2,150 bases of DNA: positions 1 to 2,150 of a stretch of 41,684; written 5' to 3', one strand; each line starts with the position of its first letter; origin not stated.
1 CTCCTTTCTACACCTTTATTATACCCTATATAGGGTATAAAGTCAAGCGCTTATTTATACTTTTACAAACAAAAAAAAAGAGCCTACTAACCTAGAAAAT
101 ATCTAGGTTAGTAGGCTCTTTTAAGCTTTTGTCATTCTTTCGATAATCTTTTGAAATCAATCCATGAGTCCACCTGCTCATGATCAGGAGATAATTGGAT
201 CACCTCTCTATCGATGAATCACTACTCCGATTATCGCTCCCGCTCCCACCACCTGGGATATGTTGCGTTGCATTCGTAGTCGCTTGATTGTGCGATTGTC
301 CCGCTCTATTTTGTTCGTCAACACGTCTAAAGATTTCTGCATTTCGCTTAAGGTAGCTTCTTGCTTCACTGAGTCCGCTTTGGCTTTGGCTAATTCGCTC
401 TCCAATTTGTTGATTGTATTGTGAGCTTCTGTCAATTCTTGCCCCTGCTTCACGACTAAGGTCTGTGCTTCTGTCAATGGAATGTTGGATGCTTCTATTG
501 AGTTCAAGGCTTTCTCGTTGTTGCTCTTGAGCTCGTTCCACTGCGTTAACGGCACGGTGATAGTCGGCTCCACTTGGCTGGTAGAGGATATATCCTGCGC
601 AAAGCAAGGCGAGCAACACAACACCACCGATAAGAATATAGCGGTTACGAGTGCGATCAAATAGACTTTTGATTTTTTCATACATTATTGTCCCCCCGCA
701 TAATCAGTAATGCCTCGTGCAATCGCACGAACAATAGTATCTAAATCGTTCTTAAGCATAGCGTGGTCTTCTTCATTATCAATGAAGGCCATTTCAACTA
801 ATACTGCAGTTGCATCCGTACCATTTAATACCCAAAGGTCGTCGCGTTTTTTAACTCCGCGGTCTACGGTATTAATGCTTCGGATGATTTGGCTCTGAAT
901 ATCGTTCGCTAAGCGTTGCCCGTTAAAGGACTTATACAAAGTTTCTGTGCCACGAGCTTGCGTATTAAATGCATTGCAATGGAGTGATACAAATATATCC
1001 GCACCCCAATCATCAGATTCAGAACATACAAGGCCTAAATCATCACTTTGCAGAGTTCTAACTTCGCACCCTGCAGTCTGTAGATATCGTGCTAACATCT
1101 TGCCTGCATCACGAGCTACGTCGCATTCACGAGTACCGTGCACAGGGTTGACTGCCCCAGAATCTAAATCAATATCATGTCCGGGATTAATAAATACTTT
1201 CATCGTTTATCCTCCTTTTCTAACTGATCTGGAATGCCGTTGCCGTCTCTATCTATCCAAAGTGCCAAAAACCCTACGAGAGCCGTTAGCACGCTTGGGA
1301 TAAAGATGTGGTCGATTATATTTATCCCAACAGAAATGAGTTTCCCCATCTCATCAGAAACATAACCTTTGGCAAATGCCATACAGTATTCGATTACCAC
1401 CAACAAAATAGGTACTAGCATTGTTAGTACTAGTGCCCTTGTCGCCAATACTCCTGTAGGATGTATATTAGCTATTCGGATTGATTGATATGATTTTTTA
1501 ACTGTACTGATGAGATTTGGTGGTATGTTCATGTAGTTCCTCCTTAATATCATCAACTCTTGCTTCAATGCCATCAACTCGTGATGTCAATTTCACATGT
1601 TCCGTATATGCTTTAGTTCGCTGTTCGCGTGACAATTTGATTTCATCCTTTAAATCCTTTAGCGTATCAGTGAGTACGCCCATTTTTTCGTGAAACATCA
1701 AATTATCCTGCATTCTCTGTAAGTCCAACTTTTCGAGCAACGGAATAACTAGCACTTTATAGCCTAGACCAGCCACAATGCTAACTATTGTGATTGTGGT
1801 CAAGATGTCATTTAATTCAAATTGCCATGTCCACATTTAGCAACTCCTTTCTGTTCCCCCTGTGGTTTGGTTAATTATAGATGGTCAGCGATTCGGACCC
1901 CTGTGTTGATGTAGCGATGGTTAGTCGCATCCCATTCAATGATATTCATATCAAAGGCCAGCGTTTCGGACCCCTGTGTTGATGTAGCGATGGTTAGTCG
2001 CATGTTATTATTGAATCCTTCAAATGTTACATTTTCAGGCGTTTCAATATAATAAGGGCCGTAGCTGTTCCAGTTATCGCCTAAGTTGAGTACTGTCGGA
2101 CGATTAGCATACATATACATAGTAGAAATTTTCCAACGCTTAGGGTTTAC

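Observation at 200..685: Two co-extensive ORFs in different frames at the spanin position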

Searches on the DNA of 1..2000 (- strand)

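Call 3: search_dna_similar(query=window:1-2000:-, collection=phages, mode=near, max_rows=30)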
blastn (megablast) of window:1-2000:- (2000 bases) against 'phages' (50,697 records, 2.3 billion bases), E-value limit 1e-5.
No match.

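Call 76: search_rna_families(source=window, start=1, end=1300, threshold=evalue, max_evalue=1)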
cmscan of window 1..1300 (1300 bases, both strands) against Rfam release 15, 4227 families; matches with E-value up to 1: 13.
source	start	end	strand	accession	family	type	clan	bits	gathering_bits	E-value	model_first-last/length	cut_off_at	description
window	62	134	-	RF03814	mir-2797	Gene; miRNA;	-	27.8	74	0.013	1-77/77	no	mir-2797 microRNA precursor family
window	66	136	-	RF02319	TtnuHACA12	Gene; snRNA; snoRNA; HACA-box;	-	26.5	80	0.27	1-131/131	no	Tetrahymena snoRNA TtnuHACA12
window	70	131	+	RF03940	MIR9563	Gene; miRNA;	-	25.9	90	0.028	1-127/127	no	MIR9563 microRNA precursor family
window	70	131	-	RF03940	MIR9563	Gene; miRNA;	-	25.4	90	0.037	1-127/127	no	MIR9563 microRNA precursor family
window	42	119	+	RF02844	RefA9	Gene; antisense;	-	25.4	49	0.27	1-64/64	no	Enterococcus sRNA A9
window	71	139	+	RF04128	MIR8562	Gene; miRNA;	-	24.2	211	0.066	93-162/242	no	MIR8562 microRNA precursor family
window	73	142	-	RF02430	SpF19_sRNA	Gene; sRNA;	-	24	60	0.13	1-99/99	no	Streptococcus sRNA SpF19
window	62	128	+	RF02066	STnc320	Gene; sRNA;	-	20.6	50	0.54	1-55/55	no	Salmonella enterica sRNA STnc320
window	75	123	-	RF04117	MIR5200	Gene; miRNA;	-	20.5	70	0.44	1-92/92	no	MIR5200 microRNA precursor family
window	57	140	-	RF04128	MIR8562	Gene; miRNA;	-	20.1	211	0.53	80-163/242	no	MIR8562 microRNA precursor family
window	75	123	+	RF04117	MIR5200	Gene; miRNA;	-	19.8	70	0.68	1-92/92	no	MIR5200 microRNA precursor family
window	69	122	-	RF00489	ctRNA_p42d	Gene; antisense;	-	19.6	50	0.33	1-46/46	no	ctRNA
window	50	125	+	RF01478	rli47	Gene; sRNA;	-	13.4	200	0.61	1-508/508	no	Listeria sRNA rli47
